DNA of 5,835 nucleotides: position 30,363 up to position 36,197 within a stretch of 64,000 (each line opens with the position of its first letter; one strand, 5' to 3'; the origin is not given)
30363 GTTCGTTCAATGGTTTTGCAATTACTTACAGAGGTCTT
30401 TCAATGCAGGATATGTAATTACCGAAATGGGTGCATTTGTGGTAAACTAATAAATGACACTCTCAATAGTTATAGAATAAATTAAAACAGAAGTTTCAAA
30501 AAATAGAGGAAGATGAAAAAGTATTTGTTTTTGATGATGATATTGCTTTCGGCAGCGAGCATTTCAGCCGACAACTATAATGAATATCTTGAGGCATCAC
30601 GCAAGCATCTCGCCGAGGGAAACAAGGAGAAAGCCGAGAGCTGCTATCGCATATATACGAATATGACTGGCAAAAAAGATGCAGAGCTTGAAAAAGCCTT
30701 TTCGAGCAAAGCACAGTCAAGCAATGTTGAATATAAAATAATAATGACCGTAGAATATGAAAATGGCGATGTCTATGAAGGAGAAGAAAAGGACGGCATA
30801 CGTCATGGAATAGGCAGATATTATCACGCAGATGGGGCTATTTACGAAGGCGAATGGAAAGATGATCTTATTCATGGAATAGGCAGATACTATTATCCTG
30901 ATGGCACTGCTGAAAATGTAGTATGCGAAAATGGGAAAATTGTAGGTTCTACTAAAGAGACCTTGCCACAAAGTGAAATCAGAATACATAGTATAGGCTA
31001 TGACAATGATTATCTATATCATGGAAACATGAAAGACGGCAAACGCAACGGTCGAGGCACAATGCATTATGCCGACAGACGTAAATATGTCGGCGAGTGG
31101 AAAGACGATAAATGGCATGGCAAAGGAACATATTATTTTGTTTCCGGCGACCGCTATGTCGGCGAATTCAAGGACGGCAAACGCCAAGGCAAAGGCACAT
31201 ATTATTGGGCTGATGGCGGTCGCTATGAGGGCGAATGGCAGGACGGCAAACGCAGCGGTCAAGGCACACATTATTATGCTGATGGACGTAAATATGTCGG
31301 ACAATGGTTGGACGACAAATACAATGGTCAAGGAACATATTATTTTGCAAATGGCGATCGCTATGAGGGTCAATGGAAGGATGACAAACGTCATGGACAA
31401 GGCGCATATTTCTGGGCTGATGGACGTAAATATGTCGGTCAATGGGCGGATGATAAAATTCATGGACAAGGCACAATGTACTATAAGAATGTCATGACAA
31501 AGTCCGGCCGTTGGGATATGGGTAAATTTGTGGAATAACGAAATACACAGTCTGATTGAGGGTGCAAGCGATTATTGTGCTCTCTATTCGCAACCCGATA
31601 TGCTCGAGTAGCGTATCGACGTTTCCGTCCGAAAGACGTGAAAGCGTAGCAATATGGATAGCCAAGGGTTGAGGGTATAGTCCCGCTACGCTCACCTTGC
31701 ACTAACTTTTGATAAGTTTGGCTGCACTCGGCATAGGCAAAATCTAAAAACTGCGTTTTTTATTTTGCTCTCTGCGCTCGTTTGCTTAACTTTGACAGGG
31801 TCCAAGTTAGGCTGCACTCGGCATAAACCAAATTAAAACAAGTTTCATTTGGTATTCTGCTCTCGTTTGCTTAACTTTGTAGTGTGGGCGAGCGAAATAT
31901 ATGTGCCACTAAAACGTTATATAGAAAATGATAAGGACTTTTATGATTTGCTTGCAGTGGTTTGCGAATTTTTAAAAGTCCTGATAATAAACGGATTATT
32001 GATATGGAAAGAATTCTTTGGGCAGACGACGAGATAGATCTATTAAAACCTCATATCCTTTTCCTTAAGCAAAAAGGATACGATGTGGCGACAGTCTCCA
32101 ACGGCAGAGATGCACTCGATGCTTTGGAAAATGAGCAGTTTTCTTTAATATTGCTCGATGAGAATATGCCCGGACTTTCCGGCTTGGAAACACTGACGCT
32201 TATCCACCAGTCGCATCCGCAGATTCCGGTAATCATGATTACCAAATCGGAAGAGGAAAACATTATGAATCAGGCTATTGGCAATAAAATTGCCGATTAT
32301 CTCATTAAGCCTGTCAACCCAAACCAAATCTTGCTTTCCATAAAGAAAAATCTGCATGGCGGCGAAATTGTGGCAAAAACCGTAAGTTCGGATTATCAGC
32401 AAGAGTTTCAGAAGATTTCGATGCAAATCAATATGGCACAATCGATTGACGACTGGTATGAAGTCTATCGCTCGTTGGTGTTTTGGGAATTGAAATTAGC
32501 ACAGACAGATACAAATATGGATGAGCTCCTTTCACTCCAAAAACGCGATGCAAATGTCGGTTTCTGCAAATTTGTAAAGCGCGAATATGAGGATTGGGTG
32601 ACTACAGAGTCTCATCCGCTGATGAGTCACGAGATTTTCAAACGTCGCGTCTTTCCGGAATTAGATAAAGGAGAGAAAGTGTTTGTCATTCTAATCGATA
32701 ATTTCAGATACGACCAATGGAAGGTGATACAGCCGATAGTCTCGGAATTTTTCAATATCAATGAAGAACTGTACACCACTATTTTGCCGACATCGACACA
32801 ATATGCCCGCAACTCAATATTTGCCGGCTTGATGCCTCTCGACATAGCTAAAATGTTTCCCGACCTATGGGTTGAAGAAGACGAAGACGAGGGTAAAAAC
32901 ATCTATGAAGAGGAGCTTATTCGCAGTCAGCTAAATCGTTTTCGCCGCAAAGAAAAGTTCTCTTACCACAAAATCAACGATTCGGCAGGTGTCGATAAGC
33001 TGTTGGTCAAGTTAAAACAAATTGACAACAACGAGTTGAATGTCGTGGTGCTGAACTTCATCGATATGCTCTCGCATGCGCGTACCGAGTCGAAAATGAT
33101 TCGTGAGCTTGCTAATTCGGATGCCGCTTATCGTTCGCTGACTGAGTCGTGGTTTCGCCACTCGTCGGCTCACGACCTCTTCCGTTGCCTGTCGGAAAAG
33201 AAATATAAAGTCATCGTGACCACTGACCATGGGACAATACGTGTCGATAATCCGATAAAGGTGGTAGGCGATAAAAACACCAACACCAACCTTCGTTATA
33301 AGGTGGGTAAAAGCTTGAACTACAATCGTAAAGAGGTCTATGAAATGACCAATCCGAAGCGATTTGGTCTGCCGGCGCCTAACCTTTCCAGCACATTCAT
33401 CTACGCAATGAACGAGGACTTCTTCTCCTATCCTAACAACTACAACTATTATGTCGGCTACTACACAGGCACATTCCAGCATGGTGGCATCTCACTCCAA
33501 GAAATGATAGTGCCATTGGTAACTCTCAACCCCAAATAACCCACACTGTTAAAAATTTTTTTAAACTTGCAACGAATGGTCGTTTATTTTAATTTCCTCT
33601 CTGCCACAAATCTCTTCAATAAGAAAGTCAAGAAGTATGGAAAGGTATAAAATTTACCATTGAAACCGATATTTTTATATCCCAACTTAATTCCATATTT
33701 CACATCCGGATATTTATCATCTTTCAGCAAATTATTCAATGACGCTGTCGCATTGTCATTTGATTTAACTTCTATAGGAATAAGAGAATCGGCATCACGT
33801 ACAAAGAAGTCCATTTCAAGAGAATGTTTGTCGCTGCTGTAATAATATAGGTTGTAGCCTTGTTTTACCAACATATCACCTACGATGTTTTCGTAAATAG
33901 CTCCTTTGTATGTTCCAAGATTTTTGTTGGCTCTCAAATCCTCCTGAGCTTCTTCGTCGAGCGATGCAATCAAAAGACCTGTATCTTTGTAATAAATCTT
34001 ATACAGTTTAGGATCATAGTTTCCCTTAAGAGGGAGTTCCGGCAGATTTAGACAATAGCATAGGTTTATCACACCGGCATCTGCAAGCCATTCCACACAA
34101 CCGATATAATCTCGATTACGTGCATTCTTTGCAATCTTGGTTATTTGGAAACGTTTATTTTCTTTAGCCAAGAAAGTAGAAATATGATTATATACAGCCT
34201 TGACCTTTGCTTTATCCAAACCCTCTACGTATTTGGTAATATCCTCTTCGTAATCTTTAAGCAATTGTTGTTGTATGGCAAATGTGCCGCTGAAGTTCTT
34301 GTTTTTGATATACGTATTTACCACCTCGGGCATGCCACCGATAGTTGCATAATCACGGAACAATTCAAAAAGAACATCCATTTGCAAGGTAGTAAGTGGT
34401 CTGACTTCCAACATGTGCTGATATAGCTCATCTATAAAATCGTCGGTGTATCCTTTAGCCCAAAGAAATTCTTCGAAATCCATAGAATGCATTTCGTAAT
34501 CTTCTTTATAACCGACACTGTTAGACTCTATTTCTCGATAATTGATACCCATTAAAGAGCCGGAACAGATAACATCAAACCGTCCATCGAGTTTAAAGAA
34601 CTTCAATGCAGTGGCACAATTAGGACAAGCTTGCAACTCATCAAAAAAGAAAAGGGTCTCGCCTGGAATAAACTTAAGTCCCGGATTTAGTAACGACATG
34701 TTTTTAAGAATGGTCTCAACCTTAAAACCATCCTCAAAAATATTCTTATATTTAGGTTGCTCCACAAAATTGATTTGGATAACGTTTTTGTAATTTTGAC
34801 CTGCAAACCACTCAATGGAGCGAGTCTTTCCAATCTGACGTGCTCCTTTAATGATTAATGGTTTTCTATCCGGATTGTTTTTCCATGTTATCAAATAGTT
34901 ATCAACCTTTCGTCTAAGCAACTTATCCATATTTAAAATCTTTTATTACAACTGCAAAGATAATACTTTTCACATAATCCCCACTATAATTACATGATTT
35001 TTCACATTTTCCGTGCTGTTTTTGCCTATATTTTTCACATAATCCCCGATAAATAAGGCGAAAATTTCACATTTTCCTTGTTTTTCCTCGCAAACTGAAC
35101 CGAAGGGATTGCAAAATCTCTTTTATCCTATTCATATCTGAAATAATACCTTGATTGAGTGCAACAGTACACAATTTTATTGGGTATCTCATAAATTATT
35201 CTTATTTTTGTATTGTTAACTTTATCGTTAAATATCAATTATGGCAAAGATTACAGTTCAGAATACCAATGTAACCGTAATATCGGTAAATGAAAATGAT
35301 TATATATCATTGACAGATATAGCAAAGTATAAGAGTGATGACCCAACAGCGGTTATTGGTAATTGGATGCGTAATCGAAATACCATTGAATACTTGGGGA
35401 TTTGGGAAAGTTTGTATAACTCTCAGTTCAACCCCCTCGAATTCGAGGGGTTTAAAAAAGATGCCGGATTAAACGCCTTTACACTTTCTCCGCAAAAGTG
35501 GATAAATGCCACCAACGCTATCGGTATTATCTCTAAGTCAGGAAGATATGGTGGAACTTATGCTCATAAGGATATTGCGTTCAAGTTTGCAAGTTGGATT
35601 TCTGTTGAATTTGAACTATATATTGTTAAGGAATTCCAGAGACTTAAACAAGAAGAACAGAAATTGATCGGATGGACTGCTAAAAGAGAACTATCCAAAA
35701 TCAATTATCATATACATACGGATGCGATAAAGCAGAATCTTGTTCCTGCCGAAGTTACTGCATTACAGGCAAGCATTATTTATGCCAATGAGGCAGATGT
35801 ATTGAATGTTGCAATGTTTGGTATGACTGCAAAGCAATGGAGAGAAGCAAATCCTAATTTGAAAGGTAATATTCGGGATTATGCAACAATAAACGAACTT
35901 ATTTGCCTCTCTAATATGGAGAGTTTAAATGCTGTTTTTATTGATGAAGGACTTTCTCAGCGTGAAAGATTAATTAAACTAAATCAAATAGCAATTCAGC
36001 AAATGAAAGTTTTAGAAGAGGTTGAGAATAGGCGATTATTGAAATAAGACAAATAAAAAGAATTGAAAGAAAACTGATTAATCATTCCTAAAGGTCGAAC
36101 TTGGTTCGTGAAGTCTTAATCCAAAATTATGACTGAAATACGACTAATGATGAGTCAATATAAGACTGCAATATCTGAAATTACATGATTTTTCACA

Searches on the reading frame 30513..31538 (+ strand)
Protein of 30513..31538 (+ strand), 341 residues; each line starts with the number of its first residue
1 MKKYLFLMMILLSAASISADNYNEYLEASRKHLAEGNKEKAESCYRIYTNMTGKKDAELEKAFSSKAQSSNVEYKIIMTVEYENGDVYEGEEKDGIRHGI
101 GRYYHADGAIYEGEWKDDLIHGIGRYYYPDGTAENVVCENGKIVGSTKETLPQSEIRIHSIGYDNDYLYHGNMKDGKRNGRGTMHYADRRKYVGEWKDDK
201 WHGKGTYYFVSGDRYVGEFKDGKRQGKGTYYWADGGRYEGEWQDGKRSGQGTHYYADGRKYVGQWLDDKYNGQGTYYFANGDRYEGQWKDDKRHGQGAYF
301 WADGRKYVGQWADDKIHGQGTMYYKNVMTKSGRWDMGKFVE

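Call 3: search_protein_families(library=pfam, proteins=[window:30513-31538:+], max_evalue=0.01)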
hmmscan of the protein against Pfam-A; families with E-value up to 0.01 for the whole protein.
window:30513-31538:+ (341 aa): 1 family
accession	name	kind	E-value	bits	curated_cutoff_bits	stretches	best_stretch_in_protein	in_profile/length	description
PF02493.26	MORN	-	1.9e-56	185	22.5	8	111-132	1-22/23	MORN repeat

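Call 4: search_protein_families(library=padloc, proteins=[window:30513-31538:+], max_evalue=0.01)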
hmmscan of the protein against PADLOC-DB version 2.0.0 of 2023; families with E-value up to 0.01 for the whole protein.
window:30513-31538:+ (341 aa): 0 families

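Call 6: search_protein_families(library=ncbifam, proteins=[window:30513-31538:+], max_evalue=1)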
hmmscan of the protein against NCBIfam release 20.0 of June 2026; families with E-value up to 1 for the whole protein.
window:30513-31538:+ (341 aa): 0 families

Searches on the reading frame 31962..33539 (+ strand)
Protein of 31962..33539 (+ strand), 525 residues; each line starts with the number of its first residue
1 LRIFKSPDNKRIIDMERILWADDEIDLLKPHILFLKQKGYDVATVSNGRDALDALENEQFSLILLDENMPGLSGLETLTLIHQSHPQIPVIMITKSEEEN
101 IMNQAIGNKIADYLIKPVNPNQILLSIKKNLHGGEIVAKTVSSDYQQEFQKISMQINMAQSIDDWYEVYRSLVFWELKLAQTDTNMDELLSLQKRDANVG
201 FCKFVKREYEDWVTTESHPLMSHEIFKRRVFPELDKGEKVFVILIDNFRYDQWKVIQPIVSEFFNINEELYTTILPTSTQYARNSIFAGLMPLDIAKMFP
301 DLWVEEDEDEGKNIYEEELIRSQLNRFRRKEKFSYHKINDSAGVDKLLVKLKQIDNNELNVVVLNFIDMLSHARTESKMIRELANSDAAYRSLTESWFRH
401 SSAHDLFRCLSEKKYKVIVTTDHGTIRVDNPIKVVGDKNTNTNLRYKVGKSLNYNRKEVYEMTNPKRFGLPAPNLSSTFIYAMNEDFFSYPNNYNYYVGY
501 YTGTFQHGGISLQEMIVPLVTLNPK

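Call 55: search_protein_families(library=pfam, proteins=[window:31962-33539:+], max_evalue=0.001)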
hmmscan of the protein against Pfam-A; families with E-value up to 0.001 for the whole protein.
window:31962-33539:+ (525 aa): 2 families
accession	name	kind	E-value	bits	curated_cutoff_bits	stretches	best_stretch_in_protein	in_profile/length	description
PF08665.17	PglZ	-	3.8e-34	118.7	25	1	238-431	1-178/179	PglZ domain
PF00072.30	Response_reg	-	1.7e-25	89.7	30.2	1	18-127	1-110/111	Response regulator receiver domain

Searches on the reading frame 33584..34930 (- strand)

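Call 55: search_protein_families(library=pfam, proteins=[window:33584-34930:-], max_evalue=0.001)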
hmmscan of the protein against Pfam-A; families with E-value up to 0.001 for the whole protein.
window:33584-34930:- (448 aa): 2 families
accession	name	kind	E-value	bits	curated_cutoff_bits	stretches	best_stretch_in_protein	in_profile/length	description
PF13635.12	DUF4143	-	1.5e-31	109.8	28.1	1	228-391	1-160/160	Domain of unknown function (DUF4143)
PF13173.12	AAA_14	-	2.7e-22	79.6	27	1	22-156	2-129/129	AAA domain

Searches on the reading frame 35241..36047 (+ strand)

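Call 55: search_protein_families(library=pfam, proteins=[window:35241-36047:+], max_evalue=0.001)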
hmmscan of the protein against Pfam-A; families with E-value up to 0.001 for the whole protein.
window:35241-36047:+ (268 aa): 1 family
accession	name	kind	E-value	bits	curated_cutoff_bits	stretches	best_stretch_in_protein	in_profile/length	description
PF04383.19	KilA-N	-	3.2e-24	85.3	23.8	1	7-137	4-106/107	KilA-N domain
